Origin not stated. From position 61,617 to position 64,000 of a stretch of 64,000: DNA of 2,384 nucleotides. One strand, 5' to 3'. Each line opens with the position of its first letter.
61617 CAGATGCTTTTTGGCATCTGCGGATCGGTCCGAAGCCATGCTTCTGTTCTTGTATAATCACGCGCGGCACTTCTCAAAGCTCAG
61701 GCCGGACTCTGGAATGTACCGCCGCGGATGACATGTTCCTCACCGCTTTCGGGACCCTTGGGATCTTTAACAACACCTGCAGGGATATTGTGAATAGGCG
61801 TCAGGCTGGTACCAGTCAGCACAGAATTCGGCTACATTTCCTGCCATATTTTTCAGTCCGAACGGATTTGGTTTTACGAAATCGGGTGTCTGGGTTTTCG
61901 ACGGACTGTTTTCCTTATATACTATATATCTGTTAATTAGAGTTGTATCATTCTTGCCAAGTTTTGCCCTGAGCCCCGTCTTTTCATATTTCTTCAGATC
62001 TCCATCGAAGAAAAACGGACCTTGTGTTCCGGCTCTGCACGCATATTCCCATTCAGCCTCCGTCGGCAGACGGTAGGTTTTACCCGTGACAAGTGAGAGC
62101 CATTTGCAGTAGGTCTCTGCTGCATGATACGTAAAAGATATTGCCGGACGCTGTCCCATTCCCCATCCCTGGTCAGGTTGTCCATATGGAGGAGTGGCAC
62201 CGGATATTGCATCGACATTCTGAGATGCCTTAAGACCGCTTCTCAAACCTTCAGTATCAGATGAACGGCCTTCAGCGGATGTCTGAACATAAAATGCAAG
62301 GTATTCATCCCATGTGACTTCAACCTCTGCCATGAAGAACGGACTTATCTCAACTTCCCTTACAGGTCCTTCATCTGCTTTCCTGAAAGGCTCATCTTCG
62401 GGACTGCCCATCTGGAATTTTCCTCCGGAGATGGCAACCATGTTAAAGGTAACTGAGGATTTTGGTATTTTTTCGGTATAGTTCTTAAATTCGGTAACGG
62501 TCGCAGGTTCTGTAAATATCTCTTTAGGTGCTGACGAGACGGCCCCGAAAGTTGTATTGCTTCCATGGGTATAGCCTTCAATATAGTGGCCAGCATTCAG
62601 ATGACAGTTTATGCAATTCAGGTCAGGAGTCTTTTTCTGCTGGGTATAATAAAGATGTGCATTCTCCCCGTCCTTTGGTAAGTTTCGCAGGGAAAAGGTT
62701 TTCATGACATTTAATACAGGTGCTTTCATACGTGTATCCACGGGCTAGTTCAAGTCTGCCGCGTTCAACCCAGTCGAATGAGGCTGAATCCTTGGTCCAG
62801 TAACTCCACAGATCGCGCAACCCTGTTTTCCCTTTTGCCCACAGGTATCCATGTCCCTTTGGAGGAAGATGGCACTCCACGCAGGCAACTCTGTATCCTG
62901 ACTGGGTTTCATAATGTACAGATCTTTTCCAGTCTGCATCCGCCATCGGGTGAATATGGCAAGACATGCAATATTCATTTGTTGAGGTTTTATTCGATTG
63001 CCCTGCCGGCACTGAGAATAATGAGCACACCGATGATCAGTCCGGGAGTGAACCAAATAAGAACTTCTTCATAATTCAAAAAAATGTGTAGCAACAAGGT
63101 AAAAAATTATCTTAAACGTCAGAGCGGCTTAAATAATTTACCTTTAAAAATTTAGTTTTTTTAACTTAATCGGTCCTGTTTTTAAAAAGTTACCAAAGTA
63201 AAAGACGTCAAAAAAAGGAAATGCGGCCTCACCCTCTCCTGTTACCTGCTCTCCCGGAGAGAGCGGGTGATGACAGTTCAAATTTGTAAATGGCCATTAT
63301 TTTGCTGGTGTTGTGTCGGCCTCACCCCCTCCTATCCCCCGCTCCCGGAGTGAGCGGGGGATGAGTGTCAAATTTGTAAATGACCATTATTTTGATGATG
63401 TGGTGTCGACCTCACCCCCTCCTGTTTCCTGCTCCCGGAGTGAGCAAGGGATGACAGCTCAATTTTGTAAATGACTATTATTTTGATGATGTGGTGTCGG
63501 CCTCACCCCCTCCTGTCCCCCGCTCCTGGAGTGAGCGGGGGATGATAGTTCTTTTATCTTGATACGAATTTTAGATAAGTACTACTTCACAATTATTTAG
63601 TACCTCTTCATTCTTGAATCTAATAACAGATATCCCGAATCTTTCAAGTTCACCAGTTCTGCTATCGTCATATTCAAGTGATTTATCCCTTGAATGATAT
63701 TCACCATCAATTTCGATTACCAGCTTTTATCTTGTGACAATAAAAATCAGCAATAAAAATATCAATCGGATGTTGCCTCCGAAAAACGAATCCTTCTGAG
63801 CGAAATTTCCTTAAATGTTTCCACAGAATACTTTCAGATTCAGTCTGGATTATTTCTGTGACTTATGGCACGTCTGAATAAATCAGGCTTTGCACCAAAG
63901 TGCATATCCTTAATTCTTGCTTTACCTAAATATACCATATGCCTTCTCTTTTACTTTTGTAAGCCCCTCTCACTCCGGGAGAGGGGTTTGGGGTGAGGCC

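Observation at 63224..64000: DUF559 nuclease-fold gene bracketed by inverted copies of a dispersed GC-rich hairpin repeat (REPtron-like layout with a non-RAYT enzyme)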

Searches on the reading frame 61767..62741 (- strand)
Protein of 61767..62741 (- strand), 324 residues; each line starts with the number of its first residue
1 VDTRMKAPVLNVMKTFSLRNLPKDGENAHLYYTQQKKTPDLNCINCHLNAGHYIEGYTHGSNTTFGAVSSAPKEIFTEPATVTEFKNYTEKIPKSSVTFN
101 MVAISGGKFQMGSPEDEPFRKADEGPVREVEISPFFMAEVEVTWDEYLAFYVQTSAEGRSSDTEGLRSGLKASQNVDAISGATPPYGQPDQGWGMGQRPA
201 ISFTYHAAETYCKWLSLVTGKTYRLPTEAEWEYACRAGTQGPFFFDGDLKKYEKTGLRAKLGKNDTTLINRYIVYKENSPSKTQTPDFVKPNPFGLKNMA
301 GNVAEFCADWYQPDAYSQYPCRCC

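Call 11: find_encoding_contigs(protein=window:61767-62741:-, flank=10000, max_places=6)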
Protein window:61767-62741:- (324 aa): no gene with exactly this product is on record in the collection.

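Call 12: search_protein_families(library=pfam, proteins=[window:61767-62741:-], max_evalue=0.01)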
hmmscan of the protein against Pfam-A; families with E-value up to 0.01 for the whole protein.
window:61767-62741:- (324 aa): 1 family
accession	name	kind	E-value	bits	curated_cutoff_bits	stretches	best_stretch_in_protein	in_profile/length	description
PF03781.23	FGE-sulfatase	-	1.4e-37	130.2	23.3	1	100-314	4-195/255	Sulfatase-modifying factor enzyme 1-like domain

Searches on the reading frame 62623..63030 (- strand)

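Call 12: search_protein_families(library=pfam, proteins=[window:62623-63030:-], max_evalue=0.01)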
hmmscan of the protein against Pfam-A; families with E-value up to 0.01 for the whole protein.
window:62623-63030:- (135 aa): 10 families
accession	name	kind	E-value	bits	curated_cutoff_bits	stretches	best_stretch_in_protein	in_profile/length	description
PF03264.19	Cytochrom_NNT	-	2.6e-19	70.1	24.1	1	11-110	29-133/174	NapC/NirT cytochrome c family, N-terminal region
PF14537.11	Cytochrom_c3_2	-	0.0002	22.2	25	0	12-55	20-65/79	Cytochrome c3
PF02085.21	Cytochrom_CIII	-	0.00022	22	22.9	0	13-55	41-83/101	Class III cytochrome C family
PF14522.11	Cytochrome_C7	-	0.00022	21.5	24.8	0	14-54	37-66/67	Cytochrome c7 and related cytochrome c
PF16694.10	Cytochrome_P460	-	0.00025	21.9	27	0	12-34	101-122/125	Cytochrome P460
PF09699.15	Paired_CXXCH_1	-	0.00037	20.5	20.6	0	14-25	25-36/41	Doubled CXXCH motif (Paired_CXXCH_1)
PF22678.1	Cytochrom_c_NrfB-like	-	0.00071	20.4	27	1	11-54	26-65/89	Cytochrome c-type protein NrfB-like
PF13442.11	Cytochrome_CBB3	-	0.001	19.8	27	0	99-110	8-19/68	Cytochrome C oxidase, cbb3-type, subunit III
PF13435.11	Cytochrome_C554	-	0.0011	20.3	20.8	0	13-54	43-83/84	Cytochrome c554 and c-prime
PF22113.1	Mtrc-MtrF_II-IV_dom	-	0.0074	16.3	30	0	17-110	5-89/176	Outer membrane cytochrome MtrC/MtrF-like, domains II/IV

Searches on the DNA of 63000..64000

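Call 107: search_rna_families(source=window, start=63000, end=64000, threshold=evalue, max_evalue=1)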
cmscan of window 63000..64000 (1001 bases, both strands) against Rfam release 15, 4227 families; matches with E-value up to 1: 1.
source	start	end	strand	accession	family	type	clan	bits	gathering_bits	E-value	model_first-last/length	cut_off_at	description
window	63514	63541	-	RF02795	Pab91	Gene; snRNA; snoRNA; HACA-box;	-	20.1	71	0.63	1-57/57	no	Pab91 RNA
